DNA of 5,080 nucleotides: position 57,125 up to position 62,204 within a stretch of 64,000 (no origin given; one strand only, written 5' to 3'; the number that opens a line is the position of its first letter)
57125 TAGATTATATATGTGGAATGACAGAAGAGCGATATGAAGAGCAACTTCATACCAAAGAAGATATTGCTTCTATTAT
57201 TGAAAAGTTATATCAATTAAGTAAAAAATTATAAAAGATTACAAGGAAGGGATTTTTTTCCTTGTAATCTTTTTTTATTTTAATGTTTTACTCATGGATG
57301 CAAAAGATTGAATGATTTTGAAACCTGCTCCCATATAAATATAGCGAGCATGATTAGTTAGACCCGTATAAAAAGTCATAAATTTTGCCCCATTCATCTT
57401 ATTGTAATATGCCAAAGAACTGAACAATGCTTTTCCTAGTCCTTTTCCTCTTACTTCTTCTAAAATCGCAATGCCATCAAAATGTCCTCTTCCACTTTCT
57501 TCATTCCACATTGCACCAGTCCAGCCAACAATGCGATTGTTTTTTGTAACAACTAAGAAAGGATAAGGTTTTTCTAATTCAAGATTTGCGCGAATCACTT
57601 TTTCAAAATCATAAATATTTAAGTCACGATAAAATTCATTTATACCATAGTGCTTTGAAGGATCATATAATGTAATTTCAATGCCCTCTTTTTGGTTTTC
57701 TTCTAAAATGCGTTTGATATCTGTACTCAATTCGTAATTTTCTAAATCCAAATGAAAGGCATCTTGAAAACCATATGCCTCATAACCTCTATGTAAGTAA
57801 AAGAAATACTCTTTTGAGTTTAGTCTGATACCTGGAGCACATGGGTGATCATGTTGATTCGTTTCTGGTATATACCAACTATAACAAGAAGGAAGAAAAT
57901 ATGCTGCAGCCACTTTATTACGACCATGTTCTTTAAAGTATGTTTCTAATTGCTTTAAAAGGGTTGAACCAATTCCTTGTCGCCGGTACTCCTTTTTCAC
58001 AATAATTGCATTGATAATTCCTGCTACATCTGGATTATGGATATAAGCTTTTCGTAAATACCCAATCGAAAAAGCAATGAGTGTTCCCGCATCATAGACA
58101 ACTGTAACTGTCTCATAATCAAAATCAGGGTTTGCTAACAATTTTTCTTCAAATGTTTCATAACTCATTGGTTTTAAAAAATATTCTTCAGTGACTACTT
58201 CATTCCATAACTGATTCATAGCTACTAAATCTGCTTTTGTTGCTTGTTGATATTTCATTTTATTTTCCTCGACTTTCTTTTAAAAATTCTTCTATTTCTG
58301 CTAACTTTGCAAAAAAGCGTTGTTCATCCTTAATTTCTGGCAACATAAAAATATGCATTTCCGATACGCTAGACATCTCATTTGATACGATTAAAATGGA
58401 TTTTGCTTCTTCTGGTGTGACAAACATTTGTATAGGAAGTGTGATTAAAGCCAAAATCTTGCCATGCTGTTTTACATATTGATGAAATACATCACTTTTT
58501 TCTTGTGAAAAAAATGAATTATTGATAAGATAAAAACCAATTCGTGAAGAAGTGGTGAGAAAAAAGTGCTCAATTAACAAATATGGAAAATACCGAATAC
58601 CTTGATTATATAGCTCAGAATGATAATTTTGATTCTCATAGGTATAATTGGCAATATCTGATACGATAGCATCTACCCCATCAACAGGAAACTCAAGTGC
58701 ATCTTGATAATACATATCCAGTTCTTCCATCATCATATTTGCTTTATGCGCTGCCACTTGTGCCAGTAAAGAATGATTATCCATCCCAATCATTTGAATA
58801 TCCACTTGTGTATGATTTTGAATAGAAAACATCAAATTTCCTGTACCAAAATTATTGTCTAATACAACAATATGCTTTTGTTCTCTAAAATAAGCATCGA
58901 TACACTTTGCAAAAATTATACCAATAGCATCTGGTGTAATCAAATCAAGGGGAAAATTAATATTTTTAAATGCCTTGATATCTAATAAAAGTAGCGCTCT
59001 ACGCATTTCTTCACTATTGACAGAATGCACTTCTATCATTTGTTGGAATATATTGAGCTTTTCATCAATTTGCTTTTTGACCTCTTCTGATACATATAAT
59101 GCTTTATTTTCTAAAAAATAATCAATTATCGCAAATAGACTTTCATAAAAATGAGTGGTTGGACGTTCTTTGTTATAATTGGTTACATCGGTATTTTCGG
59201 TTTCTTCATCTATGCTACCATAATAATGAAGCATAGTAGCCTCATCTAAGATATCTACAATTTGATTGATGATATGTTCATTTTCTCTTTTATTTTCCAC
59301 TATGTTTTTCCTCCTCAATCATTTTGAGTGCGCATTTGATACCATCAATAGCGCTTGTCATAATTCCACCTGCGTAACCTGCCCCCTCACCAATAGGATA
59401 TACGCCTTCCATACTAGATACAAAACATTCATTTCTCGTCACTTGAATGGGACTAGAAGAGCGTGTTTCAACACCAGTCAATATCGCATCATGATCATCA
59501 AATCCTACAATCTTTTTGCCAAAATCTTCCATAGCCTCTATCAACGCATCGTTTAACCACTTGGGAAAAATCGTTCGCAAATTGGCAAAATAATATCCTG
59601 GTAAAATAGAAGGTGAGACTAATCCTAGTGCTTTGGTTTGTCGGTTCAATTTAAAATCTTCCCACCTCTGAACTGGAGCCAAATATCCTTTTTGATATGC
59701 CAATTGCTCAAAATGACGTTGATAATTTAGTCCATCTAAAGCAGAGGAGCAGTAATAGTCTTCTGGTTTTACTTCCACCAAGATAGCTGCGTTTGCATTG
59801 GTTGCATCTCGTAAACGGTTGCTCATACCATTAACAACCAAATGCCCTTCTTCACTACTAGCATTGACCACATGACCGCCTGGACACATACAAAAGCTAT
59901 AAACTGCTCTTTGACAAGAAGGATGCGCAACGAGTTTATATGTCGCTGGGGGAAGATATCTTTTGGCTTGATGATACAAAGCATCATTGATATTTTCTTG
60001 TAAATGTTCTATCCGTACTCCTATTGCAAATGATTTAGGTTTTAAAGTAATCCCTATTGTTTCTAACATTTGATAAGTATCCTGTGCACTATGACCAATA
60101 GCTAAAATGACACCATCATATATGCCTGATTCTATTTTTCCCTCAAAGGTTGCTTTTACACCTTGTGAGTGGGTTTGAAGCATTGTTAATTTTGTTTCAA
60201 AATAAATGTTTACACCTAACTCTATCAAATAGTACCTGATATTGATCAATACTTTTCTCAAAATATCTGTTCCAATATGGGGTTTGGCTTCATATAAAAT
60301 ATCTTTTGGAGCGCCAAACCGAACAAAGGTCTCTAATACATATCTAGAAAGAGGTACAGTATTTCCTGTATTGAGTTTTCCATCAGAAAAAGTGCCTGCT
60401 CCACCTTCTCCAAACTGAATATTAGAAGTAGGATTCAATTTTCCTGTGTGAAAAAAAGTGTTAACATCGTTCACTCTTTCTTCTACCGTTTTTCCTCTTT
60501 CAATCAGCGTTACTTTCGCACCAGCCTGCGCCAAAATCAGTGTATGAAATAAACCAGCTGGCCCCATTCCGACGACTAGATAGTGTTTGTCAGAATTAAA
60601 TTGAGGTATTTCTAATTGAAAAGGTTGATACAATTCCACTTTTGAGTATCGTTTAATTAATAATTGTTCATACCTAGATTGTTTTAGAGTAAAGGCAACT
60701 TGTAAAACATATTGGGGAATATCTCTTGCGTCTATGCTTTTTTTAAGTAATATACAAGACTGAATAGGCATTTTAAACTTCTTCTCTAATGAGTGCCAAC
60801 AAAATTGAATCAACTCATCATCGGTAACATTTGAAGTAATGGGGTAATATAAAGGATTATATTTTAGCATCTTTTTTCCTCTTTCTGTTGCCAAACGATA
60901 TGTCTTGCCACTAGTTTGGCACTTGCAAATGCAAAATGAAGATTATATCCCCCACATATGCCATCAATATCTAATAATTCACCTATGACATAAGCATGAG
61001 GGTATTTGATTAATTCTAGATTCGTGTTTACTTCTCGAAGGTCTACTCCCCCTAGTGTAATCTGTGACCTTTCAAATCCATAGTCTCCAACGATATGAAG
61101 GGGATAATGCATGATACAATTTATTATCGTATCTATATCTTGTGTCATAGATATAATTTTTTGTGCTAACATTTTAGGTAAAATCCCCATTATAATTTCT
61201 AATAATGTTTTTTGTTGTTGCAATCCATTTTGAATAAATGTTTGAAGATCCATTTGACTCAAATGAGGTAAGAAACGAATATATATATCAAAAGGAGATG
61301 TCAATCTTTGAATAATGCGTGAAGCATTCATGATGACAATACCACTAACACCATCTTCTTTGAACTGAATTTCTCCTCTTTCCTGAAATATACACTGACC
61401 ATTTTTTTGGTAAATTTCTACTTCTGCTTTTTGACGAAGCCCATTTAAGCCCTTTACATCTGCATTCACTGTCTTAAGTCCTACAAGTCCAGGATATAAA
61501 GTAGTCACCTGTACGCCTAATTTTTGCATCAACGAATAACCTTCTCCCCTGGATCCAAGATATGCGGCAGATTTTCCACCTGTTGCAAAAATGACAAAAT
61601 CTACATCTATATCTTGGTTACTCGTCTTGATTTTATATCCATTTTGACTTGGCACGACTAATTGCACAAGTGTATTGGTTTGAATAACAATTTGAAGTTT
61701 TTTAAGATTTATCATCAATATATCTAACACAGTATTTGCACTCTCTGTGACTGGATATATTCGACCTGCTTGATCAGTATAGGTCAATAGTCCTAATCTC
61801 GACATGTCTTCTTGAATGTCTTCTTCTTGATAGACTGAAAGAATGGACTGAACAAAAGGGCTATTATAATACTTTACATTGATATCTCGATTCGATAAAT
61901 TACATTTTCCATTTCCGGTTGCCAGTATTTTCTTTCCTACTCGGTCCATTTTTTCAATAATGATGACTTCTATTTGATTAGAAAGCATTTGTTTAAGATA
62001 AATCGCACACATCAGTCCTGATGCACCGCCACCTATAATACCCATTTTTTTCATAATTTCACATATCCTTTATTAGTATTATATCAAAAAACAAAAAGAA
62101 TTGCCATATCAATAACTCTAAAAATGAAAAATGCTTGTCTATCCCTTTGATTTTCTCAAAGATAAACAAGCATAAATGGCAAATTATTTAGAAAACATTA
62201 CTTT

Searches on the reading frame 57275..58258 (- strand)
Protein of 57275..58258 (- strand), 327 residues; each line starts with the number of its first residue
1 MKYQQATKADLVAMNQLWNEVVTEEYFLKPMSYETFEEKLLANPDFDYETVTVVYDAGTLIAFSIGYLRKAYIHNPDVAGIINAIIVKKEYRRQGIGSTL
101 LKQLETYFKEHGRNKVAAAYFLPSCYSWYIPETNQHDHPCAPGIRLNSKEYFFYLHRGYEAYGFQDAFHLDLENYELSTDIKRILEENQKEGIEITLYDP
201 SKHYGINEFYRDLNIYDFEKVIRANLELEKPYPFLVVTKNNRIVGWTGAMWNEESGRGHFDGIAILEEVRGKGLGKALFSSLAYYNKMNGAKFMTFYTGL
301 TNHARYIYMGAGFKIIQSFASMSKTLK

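Call 11: search_protein_families(library=pfam, proteins=[window:57275-58258:-], max_evalue=0.00001)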
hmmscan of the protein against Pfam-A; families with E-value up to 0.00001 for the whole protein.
window:57275-58258:- (327 aa): 7 families
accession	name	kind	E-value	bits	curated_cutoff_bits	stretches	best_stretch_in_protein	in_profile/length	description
PF00583.31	Acetyltransf_1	-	2.2e-21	76.7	20.7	2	29-117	19-97/116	Acetyltransferase (GNAT) family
PF13508.13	Acetyltransf_7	-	3.2e-18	66.3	27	2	233-314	4-83/84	Acetyltransferase (GNAT) domain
PF13673.13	Acetyltransf_10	-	6e-16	59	23.6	1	218-316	13-110/128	Acetyltransferase (GNAT) domain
PF08445.16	FR47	-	2.8e-08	34.1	22.1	0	73-115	17-57/86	FR47-like protein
PF13527.13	Acetyltransf_9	-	1.5e-06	28.6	25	0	3-114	2-107/127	Acetyltransferase (GNAT) domain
PF13302.13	Acetyltransf_3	-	4.4e-06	27.9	25.4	0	217-303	36-126/138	Acetyltransferase (GNAT) domain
PF14542.12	Acetyltransf_CG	-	1e-05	26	30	0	76-114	21-59/80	GCN5-related N-acetyl-transferase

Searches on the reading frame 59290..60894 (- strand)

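Call 52: search_protein_families(library=pfam, proteins=[window:59290-60894:-], max_evalue=0.000001)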
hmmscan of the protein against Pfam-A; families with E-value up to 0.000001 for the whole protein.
window:59290-60894:- (534 aa): 3 families
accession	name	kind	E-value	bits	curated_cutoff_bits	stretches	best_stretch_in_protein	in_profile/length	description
PF21688.3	FAD-depend_C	-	1.9e-70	237.5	27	1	288-479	1-197/197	FAD-dependent protein, C-terminal domain-like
PF07992.20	Pyr_redox_2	-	1.8e-07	31.3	26.1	0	104-136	2-34/291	Pyridine nucleotide-disulphide oxidoreductase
PF01266.30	DAO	-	5.6e-07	29.8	27.9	0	105-137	2-34/353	FAD dependent oxidoreductase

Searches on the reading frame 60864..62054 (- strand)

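Call 52: search_protein_families(library=pfam, proteins=[window:60864-62054:-], max_evalue=0.000001)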
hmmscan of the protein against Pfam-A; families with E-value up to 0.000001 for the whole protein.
window:60864-62054:- (396 aa): 4 families
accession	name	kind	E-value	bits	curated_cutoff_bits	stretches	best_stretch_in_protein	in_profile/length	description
PF03486.20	HI0933_like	-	2.6e-59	201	50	1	4-384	3-243/244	HI0933-like protein Rossmann domain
PF22780.1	HI0933_like_1st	-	2e-11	44.4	27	1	187-303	1-122/165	HI0933-like protein barrel and H2TH domain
PF13738.12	Pyr_redox_3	-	2e-09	37.6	30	0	117-170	91-145/305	Pyridine nucleotide-disulphide oxidoreductase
PF07992.20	Pyr_redox_2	-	7.6e-07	29.3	26.1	0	4-40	145-178/291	Pyridine nucleotide-disulphide oxidoreductase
